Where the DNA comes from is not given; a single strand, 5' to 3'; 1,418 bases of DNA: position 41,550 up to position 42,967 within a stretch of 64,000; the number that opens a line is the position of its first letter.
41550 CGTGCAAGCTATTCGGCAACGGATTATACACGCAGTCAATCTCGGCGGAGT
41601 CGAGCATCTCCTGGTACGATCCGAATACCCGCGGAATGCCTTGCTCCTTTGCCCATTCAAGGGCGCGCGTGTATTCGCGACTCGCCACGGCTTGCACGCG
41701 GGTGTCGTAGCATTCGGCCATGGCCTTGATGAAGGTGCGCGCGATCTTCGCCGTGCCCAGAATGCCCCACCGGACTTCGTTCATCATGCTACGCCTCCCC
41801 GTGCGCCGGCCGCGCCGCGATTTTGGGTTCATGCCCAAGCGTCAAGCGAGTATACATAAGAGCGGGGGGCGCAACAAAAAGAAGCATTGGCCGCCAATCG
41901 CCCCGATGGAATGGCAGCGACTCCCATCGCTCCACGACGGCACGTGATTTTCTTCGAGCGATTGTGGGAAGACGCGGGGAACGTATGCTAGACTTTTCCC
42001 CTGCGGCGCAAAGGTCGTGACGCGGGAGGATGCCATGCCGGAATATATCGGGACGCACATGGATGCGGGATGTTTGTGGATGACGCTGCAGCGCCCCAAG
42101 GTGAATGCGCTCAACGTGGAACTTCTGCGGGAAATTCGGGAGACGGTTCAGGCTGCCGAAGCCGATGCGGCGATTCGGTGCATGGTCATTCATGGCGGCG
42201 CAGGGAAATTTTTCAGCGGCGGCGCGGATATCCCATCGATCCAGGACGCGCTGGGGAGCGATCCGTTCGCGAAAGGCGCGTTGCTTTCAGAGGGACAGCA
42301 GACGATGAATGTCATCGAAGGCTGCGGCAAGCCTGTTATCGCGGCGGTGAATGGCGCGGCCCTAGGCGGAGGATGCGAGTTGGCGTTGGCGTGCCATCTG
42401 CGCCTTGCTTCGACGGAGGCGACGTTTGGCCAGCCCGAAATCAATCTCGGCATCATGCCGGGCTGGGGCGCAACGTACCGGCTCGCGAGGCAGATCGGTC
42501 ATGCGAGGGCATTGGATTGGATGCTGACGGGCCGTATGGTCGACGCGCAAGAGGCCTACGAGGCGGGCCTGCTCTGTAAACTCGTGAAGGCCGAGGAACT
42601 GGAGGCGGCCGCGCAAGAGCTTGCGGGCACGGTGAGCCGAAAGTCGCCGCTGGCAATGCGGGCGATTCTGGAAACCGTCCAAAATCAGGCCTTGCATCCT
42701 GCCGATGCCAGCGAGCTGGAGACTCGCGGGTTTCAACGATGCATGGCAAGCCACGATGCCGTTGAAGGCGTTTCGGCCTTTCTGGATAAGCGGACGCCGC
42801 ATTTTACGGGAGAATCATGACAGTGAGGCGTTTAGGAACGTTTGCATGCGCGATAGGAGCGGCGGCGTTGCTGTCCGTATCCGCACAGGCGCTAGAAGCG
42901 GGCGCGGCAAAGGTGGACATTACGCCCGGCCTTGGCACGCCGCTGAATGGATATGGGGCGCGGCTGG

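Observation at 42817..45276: Single secreted polypeptide combining a neutral-ceramidase-like domain with an acid-ceramidase/NAAA-like Ntn-hydrolase domain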

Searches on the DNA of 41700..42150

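Call 77: search_rna_families(source=window, start=41700, end=42150, threshold=evalue, max_evalue=1)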
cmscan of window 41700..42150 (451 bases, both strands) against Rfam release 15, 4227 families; matches with E-value up to 1: 1.
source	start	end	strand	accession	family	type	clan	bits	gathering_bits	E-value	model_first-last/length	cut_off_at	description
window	42065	42150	+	RF02046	Sphinx_1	Gene; lncRNA;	-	17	34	0.81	1-100/100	no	Sphinx_ conserved region 1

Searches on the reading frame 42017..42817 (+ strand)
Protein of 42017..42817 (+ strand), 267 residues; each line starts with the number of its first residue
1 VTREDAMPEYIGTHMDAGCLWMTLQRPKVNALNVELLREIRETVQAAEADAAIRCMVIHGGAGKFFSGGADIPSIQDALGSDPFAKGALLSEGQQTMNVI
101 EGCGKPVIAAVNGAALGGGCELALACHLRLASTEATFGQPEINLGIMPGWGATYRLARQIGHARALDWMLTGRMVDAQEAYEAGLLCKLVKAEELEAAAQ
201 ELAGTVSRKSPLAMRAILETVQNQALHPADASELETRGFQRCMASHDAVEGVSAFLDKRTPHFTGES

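Call 13: search_protein_families(library=pfam, proteins=[window:42017-42817:+], max_evalue=0.001)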
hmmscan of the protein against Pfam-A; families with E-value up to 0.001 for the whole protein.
window:42017-42817:+ (267 aa): 2 families
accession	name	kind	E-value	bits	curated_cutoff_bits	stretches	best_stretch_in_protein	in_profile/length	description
PF00378.25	ECH_1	-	1.4e-55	188.8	27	1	17-265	4-250/251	Enoyl-CoA hydratase/isomerase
PF16113.10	ECH_2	-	5e-39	135.2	27.2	2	21-204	3-186/335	Enoyl-CoA hydratase/isomerase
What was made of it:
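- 42017..42820 (+): Enoyl-CoA hydratase (crotonase) gene, first gene of the conserved triad. It is cytoplasmic (no signal peptide) and keeps both catalytic Glu motifs: GGGCE (Glu121) and QPE (Glu141). PF00378 at 1.4e-55 (call 13).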

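Call 20: search_protein_families(library=ncbifam, proteins=[window:42017-42817:+], max_evalue=1)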
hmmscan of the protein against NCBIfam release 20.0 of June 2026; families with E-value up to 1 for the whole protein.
window:42017-42817:+ (267 aa): 73 families (the best 25 are shown)
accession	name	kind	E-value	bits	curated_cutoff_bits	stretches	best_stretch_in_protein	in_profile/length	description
NF005803.0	PRK07658.1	equivalog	7.8e-71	238.5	313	1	16-265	9-256/257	enoyl-CoA hydratase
NF051848.1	EnCoAHydtEchA19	equivalog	3.3e-67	226.7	400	1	19-265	10-257/258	enoyl-CoA hydratase EchA19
NF006007.0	PRK08138.1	subfamily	1.9e-62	211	355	1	14-265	13-260/261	enoyl-CoA hydratase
NF004475.0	PRK05809.1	subfamily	1.5e-60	204.9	394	1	21-264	16-258/260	short-chain-enoyl-CoA hydratase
NF007239.0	PRK09674.1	equivalog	3.1e-60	203.8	371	1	15-265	10-256/257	2,3-dehydroadipyl-CoA hydratase PaaF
NF004517.0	PRK05862.1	equivalog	1.8e-59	201.3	396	1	21-264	16-255/257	enoyl-CoA hydratase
NF004634.0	PRK05980.1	equivalog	1.9e-57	194.6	375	1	9-264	3-261/263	crotonase/enoyl-CoA hydratase family protein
NF042430.2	EnCoAhydt_DpgD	equivalog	2.5e-52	177.9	400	1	21-265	9-257/258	enoyl-CoA-hydratase DpgD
NF005802.0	PRK07657.1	equivalog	7.9e-52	176.3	363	1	17-266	12-260/260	enoyl-CoA hydratase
NF006109.0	PRK08260.1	subfamily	1.1e-50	172.6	320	1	11-265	6-277/296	enoyl-CoA hydratase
NF004781.0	PRK06127.1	subfamily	7.3e-50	170.1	291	1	4-265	6-268/269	enoyl-CoA hydratase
NF005864.0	PRK07799.1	equivalog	1.2e-49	168.8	316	1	17-265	16-265/266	crotonase/enoyl-CoA hydratase family protein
NF005126.0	PRK06563.1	subfamily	1.7e-48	165.3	261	1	14-265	12-262/263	crotonase/enoyl-CoA hydratase family protein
NF004840.0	PRK06190.1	equivalog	2e-48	165.3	253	1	19-246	14-239/260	enoyl-CoA hydratase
NF006008.0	PRK08139.1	equivalog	8.8e-48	163.1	313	1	7-265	9-265/266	enoyl-CoA hydratase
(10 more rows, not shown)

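Call 75: search_protein_families(library=padloc, proteins=[window:42017-42817:+], max_evalue=0.01)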
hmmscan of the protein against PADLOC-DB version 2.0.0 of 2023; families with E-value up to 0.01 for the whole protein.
window:42017-42817:+ (267 aa): 0 families
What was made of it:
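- Tried and rejected: Known anti-phage defence system: no PADLOC hit for any of the three proteins (call 75).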
